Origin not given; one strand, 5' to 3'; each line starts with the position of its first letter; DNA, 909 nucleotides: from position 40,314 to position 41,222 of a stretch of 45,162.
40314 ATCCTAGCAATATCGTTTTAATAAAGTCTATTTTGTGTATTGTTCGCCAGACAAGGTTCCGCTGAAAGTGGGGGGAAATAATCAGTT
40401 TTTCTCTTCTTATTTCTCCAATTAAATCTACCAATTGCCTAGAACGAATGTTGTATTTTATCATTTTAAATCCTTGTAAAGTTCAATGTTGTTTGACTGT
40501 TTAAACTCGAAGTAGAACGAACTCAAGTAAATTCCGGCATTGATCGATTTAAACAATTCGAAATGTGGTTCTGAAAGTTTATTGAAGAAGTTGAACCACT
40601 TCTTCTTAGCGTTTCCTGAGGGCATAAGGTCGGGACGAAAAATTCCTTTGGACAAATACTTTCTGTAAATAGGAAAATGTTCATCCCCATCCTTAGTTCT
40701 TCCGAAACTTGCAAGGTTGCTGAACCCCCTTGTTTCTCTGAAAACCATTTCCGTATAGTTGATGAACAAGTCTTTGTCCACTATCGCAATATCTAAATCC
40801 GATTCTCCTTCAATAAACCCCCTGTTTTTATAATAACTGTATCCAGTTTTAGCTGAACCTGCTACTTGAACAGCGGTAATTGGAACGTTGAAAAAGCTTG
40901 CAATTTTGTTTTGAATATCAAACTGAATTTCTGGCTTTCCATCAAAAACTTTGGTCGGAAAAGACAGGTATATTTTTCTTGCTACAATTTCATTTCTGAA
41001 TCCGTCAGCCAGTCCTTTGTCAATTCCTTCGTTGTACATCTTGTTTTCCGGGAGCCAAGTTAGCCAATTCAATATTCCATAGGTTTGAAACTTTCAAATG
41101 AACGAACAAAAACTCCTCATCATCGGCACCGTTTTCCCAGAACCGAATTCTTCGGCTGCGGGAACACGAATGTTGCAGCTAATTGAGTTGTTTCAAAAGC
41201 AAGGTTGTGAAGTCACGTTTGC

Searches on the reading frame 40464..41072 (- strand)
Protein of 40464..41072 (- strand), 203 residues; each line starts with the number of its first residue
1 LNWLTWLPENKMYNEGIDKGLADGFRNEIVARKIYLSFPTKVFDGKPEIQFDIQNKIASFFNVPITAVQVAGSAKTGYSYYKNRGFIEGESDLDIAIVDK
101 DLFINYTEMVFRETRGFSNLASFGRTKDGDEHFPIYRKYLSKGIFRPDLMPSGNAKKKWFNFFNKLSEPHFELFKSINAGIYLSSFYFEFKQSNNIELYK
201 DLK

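Call 4: search_protein_families(library=pfam, proteins=[window:40464-41072:-], max_evalue=1)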
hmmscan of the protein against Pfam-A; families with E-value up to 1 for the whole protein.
window:40464-41072:- (203 aa): 0 families

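Call 5: search_protein_families(library=padloc, proteins=[window:40464-41072:-], max_evalue=1)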
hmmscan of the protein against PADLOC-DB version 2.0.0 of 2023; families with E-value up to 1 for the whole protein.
window:40464-41072:- (203 aa): 1 family
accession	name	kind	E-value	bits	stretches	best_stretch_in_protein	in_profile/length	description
PDLC00801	Cyclase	-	0.018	12.2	1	81-119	54-93/295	oligonucleotide-cyclase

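Call 6: search_protein_families(library=ncbifam, proteins=[window:40464-41072:-], max_evalue=1)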
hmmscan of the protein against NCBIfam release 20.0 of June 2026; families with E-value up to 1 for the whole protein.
window:40464-41072:- (203 aa): 0 families

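Call 7: search_protein_families(library=phrogs, proteins=[window:40464-41072:-], max_evalue=1)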
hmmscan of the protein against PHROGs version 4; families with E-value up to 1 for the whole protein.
window:40464-41072:- (203 aa): 1 family
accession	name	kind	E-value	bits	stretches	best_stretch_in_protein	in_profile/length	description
phrog_28208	-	tail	0.022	16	1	67-144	33-105/118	tail protein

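Call 9: find_homologous_proteins(query=window:40464-41072:-)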
Query window:40464-41072:- (203 aa): 294 proteins with E <= 0.001 among 338 candidates; the best 120 are listed.
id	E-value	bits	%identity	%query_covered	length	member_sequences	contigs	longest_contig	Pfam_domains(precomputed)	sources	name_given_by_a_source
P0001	3.8e-123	427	100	95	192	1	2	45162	-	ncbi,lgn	ncbi:MAG: hypothetical protein ACPGU4_00110 [Flavobacteriales bacterium]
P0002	2.2e-79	284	67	94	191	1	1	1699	-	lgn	-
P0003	3.6e-79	283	66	94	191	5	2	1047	-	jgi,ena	-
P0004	6.8e-79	282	65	94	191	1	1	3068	-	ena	-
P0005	1.7e-77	278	67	94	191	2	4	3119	-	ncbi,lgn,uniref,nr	ncbi:hypothetical protein [Tenacibaculum finnmarkense]|uniref:hypothetical protein n=1 Tax=Tenacibac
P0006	4.3e-77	276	65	94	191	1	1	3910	-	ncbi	-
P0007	5.0e-77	276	66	94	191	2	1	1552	-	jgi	jgi:hypothetical protein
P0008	1.7e-75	271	64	94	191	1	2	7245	-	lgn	-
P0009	4.2e-75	270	63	94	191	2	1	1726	-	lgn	-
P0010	1.7e-74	268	62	94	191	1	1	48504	-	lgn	-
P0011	9.8e-74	265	63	95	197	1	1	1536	-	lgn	-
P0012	1.4e-73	265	66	88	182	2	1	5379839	-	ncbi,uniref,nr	ncbi:hypothetical protein [Arcticibacterium luteifluviistationis]|uniref:hypothetical protein n=1 Ta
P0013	2.0e-73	264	62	94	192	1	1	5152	-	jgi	-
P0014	2.4e-73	264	60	94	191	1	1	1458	-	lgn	-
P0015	3.4e-73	264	61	93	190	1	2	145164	-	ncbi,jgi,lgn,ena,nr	ncbi:MAG TPA: hypothetical protein VK623_05635 [Flavobacterium sp.]|nr:hypothetical protein [Flavoba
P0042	1.8e-59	219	51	93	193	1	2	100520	-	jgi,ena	jgi:hypothetical protein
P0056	9.2e-55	203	50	94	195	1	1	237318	-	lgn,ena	-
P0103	1.9e-50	189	51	91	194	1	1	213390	-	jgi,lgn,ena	-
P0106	3.2e-50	189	48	93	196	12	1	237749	-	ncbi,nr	ncbi:hypothetical protein C5472_05415 [Photorhabdus sp. RW14-46]|nr:hypothetical protein [Photorhabd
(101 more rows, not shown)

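Call 15: find_related_loci(query=A1, collection=genome_contigs, flank=10000)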
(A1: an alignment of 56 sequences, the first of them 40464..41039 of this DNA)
Query A1 (192 aa) in genome_contigs; peptide patterns used: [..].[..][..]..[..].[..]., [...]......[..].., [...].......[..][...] (x = any residue, [..] = any of these).
72 stretches matched a pattern; 42 encode a relative of the query (tblastn E <= 1e-3); 42 distinct loci.
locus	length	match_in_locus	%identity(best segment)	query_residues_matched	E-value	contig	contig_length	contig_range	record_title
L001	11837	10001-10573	65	1-191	8e-82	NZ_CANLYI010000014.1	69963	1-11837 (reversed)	Uncultured Winogradskyella sp. isolate 3-713-3Z.fasta NODE_14, whole genome shotgun sequence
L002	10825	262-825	61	1-188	1e-78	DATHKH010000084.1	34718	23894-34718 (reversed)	MAG TPA_asm: Flavobacterium sp. isolate SMAG_U12575 k141_276680, whole genome shotgun sequence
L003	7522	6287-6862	60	1-192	8e-77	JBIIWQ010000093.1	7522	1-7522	MAG: Crocinitomicaceae bacterium isolate ME2005-04-11_3300042883_group2_bin83 Rohwer_bin680_scaffold_10830_c1, whole gen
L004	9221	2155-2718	53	1-189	7e-67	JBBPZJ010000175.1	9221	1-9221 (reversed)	MAG: Chitinophagales bacterium isolate bin.40 bin.40_S7Ck141_982613_length_9221_cov_14.5204, whole genome shotgun sequen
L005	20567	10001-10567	54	1-189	1e-66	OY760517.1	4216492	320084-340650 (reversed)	MAG: Melioribacteraceae bacterium isolate c8b6aad9-4aa7-488e-baf1-dd4234e1cecc genome assembly, chromosome: 1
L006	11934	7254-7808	57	2-190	5e-65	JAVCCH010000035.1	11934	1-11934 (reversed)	MAG: Candidatus Tenebribacter davisii isolate MAG_3300035698_1468 Ga0374944_142060, whole genome shotgun sequence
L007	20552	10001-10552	52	1-189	2e-58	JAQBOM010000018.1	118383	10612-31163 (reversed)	MAG: Mucilaginibacter sp. isolate RYN_320 scaffold_660357, whole genome shotgun sequence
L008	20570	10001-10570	50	2-192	1e-57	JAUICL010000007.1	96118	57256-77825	MAG: Bacteroidia bacterium isolate 7_bin.31 NODE_427_length_96118_cov_1.975904, whole genome shotgun sequence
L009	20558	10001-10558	50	2-188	3e-56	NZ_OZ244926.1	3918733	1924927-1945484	MAG: Ekhidna sp. isolate e707b15b-2d61-49d4-a8d2-cbb35840773c chromosome 1, complete sequence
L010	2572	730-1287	51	6-192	2e-56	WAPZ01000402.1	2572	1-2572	MAG: Candidatus Heimdallarchaeota archaeon isolate S146_22 k151_454868, whole genome shotgun sequence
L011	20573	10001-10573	49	2-192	2e-55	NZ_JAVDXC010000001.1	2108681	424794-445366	Dyadobacter sp. BE34 Ga0454485_01, whole genome shotgun sequence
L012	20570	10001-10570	49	2-190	1e-55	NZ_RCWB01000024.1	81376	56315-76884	Photorhabdus caribbeanensis strain HG29 scaffold_0024, whole genome shotgun sequence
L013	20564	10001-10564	52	4-192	3e-55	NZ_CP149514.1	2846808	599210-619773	Gallaecimonas sp. GXIMD1310 strain aegiceras chromosome, complete genome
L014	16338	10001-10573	46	1-191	3e-55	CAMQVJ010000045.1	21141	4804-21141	MAG TPA_asm: uncultured Desulfovibrio sp. isolate ERR3139989_bin.8_metaWRAP_v1.3_MAG genome assembly, contig: ERZ4740425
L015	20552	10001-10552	49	2-186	8e-55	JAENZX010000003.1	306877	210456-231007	MAG: Thermincola ferriacetica isolate BM5_bin.18 BM5_bin18_NODE_10_length_306877_cov_8.455707, whole genome shotgun sequ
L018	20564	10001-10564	50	2-190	4e-53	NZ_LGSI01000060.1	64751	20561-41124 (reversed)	Pseudomonas syringae strain GR12-2 00003.scaffold12.1_3, whole genome shotgun sequence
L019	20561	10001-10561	49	3-189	5e-53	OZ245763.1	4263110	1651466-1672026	MAG: uncultured Pseudohongiella sp. isolate 058d5e76-b742-4f7e-aa89-249d7ef490fb genome assembly, chromosome: 1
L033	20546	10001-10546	44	13-191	7e-46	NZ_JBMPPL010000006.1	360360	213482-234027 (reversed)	Undibacterium sp. TJN19 NODE_6_length_360360_cov_26.800579_6, whole genome shotgun sequence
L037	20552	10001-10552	40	1-186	2e-41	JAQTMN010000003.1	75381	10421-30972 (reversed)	MAG: Sulfuricella sp. isolate STA_41 NODE_695_length_75381_cov_19.972281_Sandtown_A, whole genome shotgun sequence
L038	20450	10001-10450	46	40-189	7e-40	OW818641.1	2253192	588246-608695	metagenome genome assembly, chromosome: 1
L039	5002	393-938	38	6-186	3e-37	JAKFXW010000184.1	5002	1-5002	MAG: Gallionellaceae bacterium isolate ND4_Bin_6 ND4_0001183, whole genome shotgun sequence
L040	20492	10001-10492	38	19-186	1e-30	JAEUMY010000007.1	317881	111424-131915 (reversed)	MAG: Betaproteobacteria bacterium isolate new MAG-159 k141_4164257, whole genome shotgun sequence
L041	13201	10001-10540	36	2-181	2e-25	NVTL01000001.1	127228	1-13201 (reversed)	MAG: Rhodospirillaceae bacterium isolate NORP116 Contig_source1383C_393, whole genome shotgun sequence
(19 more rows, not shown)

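Call 19: predict_structure(alignment_id=A1)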
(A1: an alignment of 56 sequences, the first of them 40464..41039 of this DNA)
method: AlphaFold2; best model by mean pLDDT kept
length: 192 residues; sequences in the alignment: 56
mean_pLDDT: 96.7   pTM: 0.90
mean pLDDT of the five models: 96.7, 96.4, 96.3, 96.0, 95.6
residues with pLDDT >= 90: 191; 70-90: 1; 50-70: 0; < 50: 0
segments of 3 or more residues with pLDDT < 50: none
pLDDT, mean of each block of 10 residues (from residue 1): 95 96 95 97 99 98 95 96 98 98 97 95 98 98 97 98 97 97 95 89
secondary structure, 60 per line:
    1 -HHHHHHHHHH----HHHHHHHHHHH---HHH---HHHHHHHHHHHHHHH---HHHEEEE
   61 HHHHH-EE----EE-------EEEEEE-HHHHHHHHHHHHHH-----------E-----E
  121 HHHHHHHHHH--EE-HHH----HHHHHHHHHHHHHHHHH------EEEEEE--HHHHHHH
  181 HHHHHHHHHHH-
elements in order: H2-11 H16-26 H36-50 E57-60 H61-65 E82-87 H89-102 H121-130 H143-159 E166-171 H174-191

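Call 22: fold_search(model_id=the predicted structure, library=pdb)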
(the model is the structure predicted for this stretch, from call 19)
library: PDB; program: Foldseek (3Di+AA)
matches with E <= 10: 135; with E <= 0.001: 0
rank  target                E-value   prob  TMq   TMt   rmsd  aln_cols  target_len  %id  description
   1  8a3v_D                9.0e-01  0.20  0.26  0.32   8.1       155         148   10  Crystal structure of the Vibrio cholerae replicative helicase (VcDnaB) in complex with its loader protein (VcDciA) (released 2023-02-15)
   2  8opt_A                1.1e+00  0.10  0.22  0.07  11.4       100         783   18  Human terminal uridylyltransferase 7 (TUT7/ZCCHC6) bound with pre-let7g miRNA and Lin28A - complex 2 (released 2024-07-24)
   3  5cwr_B                1.2e+00  0.06  0.18  0.12  12.4       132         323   15  Crystal Structure of human DNA polymerase lambda L431A mutant in complex with a one nucleotide DNA gap and dCTP (released 2016-02-24)
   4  4k4h_I                1.2e+00  0.09  0.17  0.11   7.9        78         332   18  Ternary crystal structures of a human DNA POLYMERASE LAMBDA IN COMPLEX WITH DNA AND (-)3TC-TP. (released 2014-07-16)
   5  5v12_B                1.3e+00  0.05  0.14  0.06  17.3       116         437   12  Crystal structure of Carbon Sulfoxide lyase, Egt2 Y134F with sulfenic acid intermediate (released 2018-03-07)
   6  8a3v_C                1.4e+00  0.18  0.25  0.30   6.1       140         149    9  Crystal structure of the Vibrio cholerae replicative helicase (VcDnaB) in complex with its loader protein (VcDciA) (released 2023-02-15)
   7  5v12_F                1.4e+00  0.04  0.14  0.06  17.3       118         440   13  Crystal structure of Carbon Sulfoxide lyase, Egt2 Y134F with sulfenic acid intermediate (released 2018-03-07)
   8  2i9l_I                1.5e+00  0.02  0.13  0.14  15.0       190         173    8  Structure of Fab 7D11 from a neutralizing antibody against the poxvirus L1 protein (released 2007-09-18)
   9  5uts_F                1.6e+00  0.04  0.14  0.06  17.3       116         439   12  Carbon Sulfoxide lyase, Egt2 in the Ergothioneine biosynthesis pathway (released 2018-02-21)
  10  5v1x_D                1.6e+00  0.04  0.14  0.07  17.2       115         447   11  Carbon Sulfoxide lyase, Egt2 Y134F in complex with its substrate (released 2018-03-07)
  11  5v12_G                1.7e+00  0.04  0.14  0.07  17.6       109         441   13  Crystal structure of Carbon Sulfoxide lyase, Egt2 Y134F with sulfenic acid intermediate (released 2018-03-07)
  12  3gr1_H                1.7e+00  0.02  0.13  0.13  17.0       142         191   13  Periplasmic domain of the T3SS inner membrane protein PrgH from S.typhimurium (fragment 170-392) (released 2009-05-19)
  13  3upq_A                1.8e+00  0.07  0.17  0.11   7.9        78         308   18  Crystal structure of the pre-catalytic ternary complex of polymerase lambda with an rATP analog opposite a templating  (released 2012-05-23)
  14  5v12_H                1.8e+00  0.04  0.14  0.07  17.6       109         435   13  Crystal structure of Carbon Sulfoxide lyase, Egt2 Y134F with sulfenic acid intermediate (released 2018-03-07)
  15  5v12_D                1.9e+00  0.04  0.14  0.07  17.6       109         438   12  Crystal structure of Carbon Sulfoxide lyase, Egt2 Y134F with sulfenic acid intermediate (released 2018-03-07)
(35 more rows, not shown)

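Call 23: search_solved_structures(query=A1, max_evalue=10, show_alignments=3)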
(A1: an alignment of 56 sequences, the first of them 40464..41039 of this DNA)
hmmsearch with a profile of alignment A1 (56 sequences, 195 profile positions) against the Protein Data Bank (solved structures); distinct sequences matched with E-value up to 10: 2.
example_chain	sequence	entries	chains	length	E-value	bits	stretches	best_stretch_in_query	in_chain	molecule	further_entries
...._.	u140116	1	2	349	0.14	14.6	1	16-77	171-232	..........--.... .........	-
6gar_A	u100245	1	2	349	0.15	14.6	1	16-77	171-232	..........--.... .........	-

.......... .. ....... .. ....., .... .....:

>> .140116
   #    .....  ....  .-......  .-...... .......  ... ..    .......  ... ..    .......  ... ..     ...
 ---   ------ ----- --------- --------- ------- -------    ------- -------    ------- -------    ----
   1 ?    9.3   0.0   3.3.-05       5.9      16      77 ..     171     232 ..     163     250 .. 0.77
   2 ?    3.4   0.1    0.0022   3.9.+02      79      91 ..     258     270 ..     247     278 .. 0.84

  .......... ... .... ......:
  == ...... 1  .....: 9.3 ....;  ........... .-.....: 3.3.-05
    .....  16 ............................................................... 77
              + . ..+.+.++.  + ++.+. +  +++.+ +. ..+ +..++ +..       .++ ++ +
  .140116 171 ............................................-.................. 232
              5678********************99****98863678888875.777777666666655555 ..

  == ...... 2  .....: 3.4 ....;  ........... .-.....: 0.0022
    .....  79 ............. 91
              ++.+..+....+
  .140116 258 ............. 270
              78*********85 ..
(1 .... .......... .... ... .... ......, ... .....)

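Call 24: search_protein_families(library=pfam, alignment_id=A1, max_evalue=10)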
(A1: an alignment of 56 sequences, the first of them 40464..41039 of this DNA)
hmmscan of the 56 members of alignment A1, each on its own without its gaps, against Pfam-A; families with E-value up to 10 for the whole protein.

A. member 1, window:40464-41039:- (192 aa): 0 families

B. families by the number of members that match (of 56 scanned): 15 families
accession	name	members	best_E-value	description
PF12408.13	DUF3666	4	0.035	Ribose-5-phosphate isomerase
PF18488.6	WYL_3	2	0.074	WYL domain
PF19896.4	DUF6369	1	0.024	Family of unknown function (DUF6369)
PF22506.2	Cj1289-like_C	1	0.025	Cj1289-like, C-terminal domain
PF01909.29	NTP_transf_2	1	0.042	Nucleotidyltransferase domain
PF21889.1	TPR1-like_2nd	1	0.05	TPR1-like, CTLH-containing domain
PF18679.7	HTH_57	1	0.057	ThcOx helix turn helix domain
PF22541.2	DUF7005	1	0.074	Family of unknown function (DUF7005)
PF18550.6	NitrOD2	1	0.082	Nitrososphaera output domain 2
PF07807.16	RED_C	1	0.09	RED-like protein C-terminal region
PF14393.11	DUF4422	1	0.12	Domain of unknown function (DUF4422)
PF23739.1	HTH_72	1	0.15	HTH 3-helical bundle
PF12144.13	Med12-PQL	1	0.16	Eukaryotic Mediator 12 catenin-binding domain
PF14432.12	DYW_deaminase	1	0.21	DYW family of nucleic acid deaminases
PF02701.20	Zn_ribbon_Dof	1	0.36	Dof domain, zinc finger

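Call 33: search_protein_families(library=padloc, alignment_id=A3, max_evalue=0.00001)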
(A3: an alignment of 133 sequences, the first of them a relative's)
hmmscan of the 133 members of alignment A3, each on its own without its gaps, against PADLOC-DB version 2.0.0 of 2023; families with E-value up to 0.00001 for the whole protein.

A. member 1, L001:8169-8651:+ (161 aa): 0 families

B. families by the number of members that match (of 133 scanned): 164 families (the first 25 are shown)
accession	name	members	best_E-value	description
PDLC03329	MTase_II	5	6.9e-175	Type II methyltransferase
PDLC02649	DrmMII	5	1.6e-90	DrmMII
PDLC03378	MTase_II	5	1.2e-72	Type II methyltransferase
PDLC03234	MTase_II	5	4e-70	Type II methyltransferase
PDLC03232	MTase_II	5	3e-69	Type II methyltransferase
PDLC03326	MTase_II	5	3.2e-66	Type II methyltransferase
PDLC02648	DrmMII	5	4.4e-66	DrmMII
PDLC03272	MTase_II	5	6e-63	Type II methyltransferase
PDLC00033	DruM2|DruM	5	4.9e-57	DNA cytosine methylase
PDLC02656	DrmMII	5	1.1e-55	DrmMII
PDLC03237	MTase_II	5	7.2e-54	Type II methyltransferase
PDLC00026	DruM2|DruM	5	7.9e-54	DNA cytosine methylase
PDLC00030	DruM2|DruM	5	7.4e-45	DNA cytosine methylase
PDLC03361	MTase_II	5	1.3e-44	Type II methyltransferase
PDLC00027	DruM2|DruM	5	2.3e-43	DNA cytosine methylase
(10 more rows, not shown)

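Call 34: search_protein_families(library=pfam, alignment_id=A3, max_evalue=0.00001)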
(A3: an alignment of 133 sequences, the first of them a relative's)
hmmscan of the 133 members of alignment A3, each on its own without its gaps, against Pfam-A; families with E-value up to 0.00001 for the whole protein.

A. member 1, L001:8169-8651:+ (161 aa): 0 families

B. families by the number of members that match (of 133 scanned): 142 families (the first 25 are shown)
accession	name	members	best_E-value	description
PF00145.23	DNA_methylase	5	1.9e-68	C-5 cytosine-specific DNA methylase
PF00589.27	Phage_integrase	3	2e-36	Phage integrase family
PF13391.12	HNH_2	3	1.8e-13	HNH endonuclease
PF07690.21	MFS_1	2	5.7e-44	Major Facilitator Superfamily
PF03852.21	Vsr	2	2.8e-27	DNA mismatch endonuclease Vsr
PF13560.12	HTH_31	2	1.1e-08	Helix-turn-helix domain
PF01381.28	HTH_3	2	1.9e-08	Helix-turn-helix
PF00476.26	DNA_pol_A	1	5.7e-164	DNA polymerase family A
PF07394.17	DUF1501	1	3e-158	Protein of unknown function (DUF1501)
PF00115.25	COX1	1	5.2e-118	Cytochrome C and Quinol oxidase polypeptide I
PF00773.25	RNB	1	4.7e-109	RNB domain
PF10566.15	Glyco_hydro_97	1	1.8e-105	Glycoside hydrolase 97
PF00749.27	tRNA-synt_1c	1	1.2e-100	tRNA synthetases class I (E and Q), catalytic domain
PF02433.20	FixO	1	3.8e-100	Cytochrome C oxidase, mono-heme subunit/FixO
PF17392.7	Urocanase_C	1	3e-96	Urocanase C-terminal domain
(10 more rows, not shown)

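Call 35: fold_search(model_id=the predicted structure, library=viral)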
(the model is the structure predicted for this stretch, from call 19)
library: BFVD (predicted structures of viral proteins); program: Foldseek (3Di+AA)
matches with E <= 10: 131; with E <= 0.001: 0
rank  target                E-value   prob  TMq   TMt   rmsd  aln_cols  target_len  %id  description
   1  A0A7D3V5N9            8.4e-02  0.33  0.32  0.07  11.6       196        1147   16  Uncharacterized protein [Fadolivirus FV1/VV64]
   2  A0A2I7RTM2            7.0e-01  0.05  0.20  0.18  16.6       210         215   10  (no name in the UniProt tables at hand)
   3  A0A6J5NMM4            7.4e-01  0.11  0.19  0.15   7.3        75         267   21  Uncharacterized protein [uncultured Caudovirales phage]
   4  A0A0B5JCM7            1.0e+00  0.08  0.24  0.08  10.8       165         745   16  Uncharacterized protein [Pandoravirus inopinatum]
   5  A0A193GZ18            1.2e+00  0.09  0.17  0.17   8.0        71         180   18  Putative DNA binding helix-turn helix protein [Enterobacter phage Arya]
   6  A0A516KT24            1.3e+00  0.07  0.18  0.15   8.4        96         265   10  Uncharacterized protein [Microbacterium phage Araxxi]
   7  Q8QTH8                1.3e+00  0.06  0.24  0.20  17.9       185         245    9  WSSV016 [White spot syndrome virus]
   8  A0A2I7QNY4            1.4e+00  0.11  0.18  0.14  10.9       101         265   15  (no name in the UniProt tables at hand)
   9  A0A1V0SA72            1.4e+00  0.02  0.17  0.09  23.8       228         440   15  Uncharacterized protein [Catovirus CTV1]
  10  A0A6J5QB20            1.9e+00  0.07  0.20  0.11  10.1        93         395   13  Uncharacterized protein [uncultured Caudovirales phage]
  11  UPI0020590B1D         1.9e+00  0.06  0.19  0.13   8.9       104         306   13  (no name look-up for this kind of identifier)
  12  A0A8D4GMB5            2.0e+00  0.05  0.18  0.16   8.8        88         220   14  (no name in the UniProt tables at hand)
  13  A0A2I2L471            2.0e+00  0.03  0.17  0.11   7.1        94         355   20  F-box domain-containing protein with Leucine-rich repeat [Orpheovirus IHUMI-LCC2]
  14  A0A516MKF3            2.1e+00  0.02  0.18  0.09  16.8       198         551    7  (no name in the UniProt tables at hand)
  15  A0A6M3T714            2.1e+00  0.02  0.16  0.07  17.3       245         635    8  (no name in the UniProt tables at hand)
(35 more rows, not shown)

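Call 36: search_protein_representatives(alignment_id=A1)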
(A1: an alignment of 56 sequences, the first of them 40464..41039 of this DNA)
Query: 56 sequences, 195 profile positions. Proteins with E-value up to 0.001 (for the whole library): 616; up to 1e-10: 297; up to 1e-30: 98. The best 150 are listed.
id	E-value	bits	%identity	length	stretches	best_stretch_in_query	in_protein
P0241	1.4e-74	265.9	-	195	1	1-190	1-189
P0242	3.8e-70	251.5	-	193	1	1-191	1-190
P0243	6.3e-70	250.8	-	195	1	1-192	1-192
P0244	5.5e-67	241.2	-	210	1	3-192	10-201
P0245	9.3e-66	237.2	-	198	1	3-193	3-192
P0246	4.5e-65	234.9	-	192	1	1-190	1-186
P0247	7.6e-65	234.2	-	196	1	1-189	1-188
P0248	2.1e-64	232.8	-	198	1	5-192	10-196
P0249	4.0e-63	228.6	-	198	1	7-192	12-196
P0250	8.0e-63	227.6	-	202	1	1-192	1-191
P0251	1.2e-62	227.0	-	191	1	1-190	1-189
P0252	1.8e-62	226.4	-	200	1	6-192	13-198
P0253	2.4e-61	222.8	-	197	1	2-192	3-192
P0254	3.9e-61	222.1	-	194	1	2-193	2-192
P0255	3.0e-60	219.2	-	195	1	2-191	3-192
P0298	3.5e-42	160.2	-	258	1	5-191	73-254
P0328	8.9e-35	136.1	-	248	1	14-188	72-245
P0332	9.4e-33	129.5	-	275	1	16-188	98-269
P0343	2.3e-29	118.4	-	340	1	18-191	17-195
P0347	2.3e-28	115.1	-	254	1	7-189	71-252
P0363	6.5e-26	107.1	-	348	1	20-191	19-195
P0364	9.1e-26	106.7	-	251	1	6-192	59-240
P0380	7.4e-24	100.4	-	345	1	5-192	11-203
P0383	4.7e-23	97.8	-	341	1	31-184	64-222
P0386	1.9e-22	95.8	-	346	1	47-192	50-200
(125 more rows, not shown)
